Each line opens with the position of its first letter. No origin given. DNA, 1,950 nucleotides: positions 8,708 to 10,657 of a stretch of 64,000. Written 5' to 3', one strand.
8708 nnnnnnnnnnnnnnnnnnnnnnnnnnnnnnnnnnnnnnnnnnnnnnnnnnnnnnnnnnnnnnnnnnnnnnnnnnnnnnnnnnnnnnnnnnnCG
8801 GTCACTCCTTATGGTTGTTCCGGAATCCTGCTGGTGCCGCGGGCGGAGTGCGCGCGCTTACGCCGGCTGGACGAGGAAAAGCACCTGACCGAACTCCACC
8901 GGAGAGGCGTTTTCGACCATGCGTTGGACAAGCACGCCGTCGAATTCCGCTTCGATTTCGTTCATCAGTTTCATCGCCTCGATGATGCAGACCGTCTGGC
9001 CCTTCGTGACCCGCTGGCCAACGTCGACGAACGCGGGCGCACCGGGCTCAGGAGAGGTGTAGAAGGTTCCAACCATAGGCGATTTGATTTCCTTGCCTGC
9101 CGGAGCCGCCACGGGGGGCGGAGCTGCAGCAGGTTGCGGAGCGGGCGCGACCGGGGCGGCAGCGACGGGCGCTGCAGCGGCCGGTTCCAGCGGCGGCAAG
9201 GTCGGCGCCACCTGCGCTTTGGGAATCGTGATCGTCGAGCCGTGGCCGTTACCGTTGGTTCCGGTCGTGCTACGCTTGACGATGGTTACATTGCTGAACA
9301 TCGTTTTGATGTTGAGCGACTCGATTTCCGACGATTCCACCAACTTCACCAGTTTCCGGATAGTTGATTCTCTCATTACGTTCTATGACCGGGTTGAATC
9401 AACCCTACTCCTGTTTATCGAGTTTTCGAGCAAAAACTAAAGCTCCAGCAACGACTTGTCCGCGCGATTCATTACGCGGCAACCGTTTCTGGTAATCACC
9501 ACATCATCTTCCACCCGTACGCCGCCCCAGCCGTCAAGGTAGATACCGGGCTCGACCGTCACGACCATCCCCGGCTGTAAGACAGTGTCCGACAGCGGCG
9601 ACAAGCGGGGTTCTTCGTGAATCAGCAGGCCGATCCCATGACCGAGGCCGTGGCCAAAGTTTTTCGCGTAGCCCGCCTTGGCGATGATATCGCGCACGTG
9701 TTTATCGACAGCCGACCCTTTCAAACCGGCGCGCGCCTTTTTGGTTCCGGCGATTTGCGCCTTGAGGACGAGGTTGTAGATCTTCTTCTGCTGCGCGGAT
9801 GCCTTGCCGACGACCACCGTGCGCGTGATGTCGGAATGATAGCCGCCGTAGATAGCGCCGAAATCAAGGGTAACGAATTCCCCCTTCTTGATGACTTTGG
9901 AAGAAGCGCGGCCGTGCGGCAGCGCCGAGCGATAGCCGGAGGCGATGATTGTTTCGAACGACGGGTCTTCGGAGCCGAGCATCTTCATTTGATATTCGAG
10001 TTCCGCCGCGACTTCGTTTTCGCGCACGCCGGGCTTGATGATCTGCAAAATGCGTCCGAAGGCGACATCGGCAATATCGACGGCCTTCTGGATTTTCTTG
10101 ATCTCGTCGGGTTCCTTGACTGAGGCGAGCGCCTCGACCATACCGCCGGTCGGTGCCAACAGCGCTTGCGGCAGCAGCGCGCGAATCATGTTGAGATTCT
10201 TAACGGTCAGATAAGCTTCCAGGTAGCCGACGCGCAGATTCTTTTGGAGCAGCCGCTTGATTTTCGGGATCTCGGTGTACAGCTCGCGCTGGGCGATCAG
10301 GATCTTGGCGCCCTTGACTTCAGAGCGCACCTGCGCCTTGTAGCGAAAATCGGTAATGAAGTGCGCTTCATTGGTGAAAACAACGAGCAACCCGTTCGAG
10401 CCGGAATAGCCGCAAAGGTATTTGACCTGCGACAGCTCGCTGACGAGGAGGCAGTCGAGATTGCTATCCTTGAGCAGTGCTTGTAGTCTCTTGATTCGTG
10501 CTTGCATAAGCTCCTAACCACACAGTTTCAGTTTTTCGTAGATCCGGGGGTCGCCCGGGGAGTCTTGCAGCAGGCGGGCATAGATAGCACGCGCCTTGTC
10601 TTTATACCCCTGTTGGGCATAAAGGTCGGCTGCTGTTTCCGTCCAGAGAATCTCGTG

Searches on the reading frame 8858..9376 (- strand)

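Call 66: search_protein_families(library=pfam, proteins=[window:8858-9376:-], max_evalue=0.001)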
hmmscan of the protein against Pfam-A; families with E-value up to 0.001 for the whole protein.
window:8858-9376:- (172 aa): 1 family
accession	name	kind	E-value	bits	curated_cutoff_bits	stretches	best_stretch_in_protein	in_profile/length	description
PF00364.28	Biotin_lipoyl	-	1.6e-20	73.2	22.1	1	95-167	1-71/73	Biotin-requiring enzyme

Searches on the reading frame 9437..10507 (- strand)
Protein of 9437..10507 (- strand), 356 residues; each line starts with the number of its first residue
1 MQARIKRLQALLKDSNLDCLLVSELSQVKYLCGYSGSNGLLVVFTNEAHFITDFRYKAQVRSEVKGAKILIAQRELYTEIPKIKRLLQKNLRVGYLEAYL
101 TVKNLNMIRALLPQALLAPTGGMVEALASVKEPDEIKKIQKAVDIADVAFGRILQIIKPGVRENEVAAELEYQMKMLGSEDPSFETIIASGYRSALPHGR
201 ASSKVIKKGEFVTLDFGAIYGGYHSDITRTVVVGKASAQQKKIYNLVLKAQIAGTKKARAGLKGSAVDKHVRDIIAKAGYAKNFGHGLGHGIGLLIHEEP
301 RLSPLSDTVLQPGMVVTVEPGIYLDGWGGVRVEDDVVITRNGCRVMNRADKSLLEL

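Call 66: search_protein_families(library=pfam, proteins=[window:9437-10507:-], max_evalue=0.001)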
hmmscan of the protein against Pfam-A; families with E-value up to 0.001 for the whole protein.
window:9437-10507:- (356 aa): 2 families
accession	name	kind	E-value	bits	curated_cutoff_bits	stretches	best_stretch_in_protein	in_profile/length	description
PF00557.29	Peptidase_M24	-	3.9e-76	255.9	23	1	138-339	2-207/208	Metallopeptidase family M24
PF01321.24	Creatinase_N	-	2.5e-20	73.7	22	1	4-127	1-125/128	Creatinase/Prolidase N-terminal domain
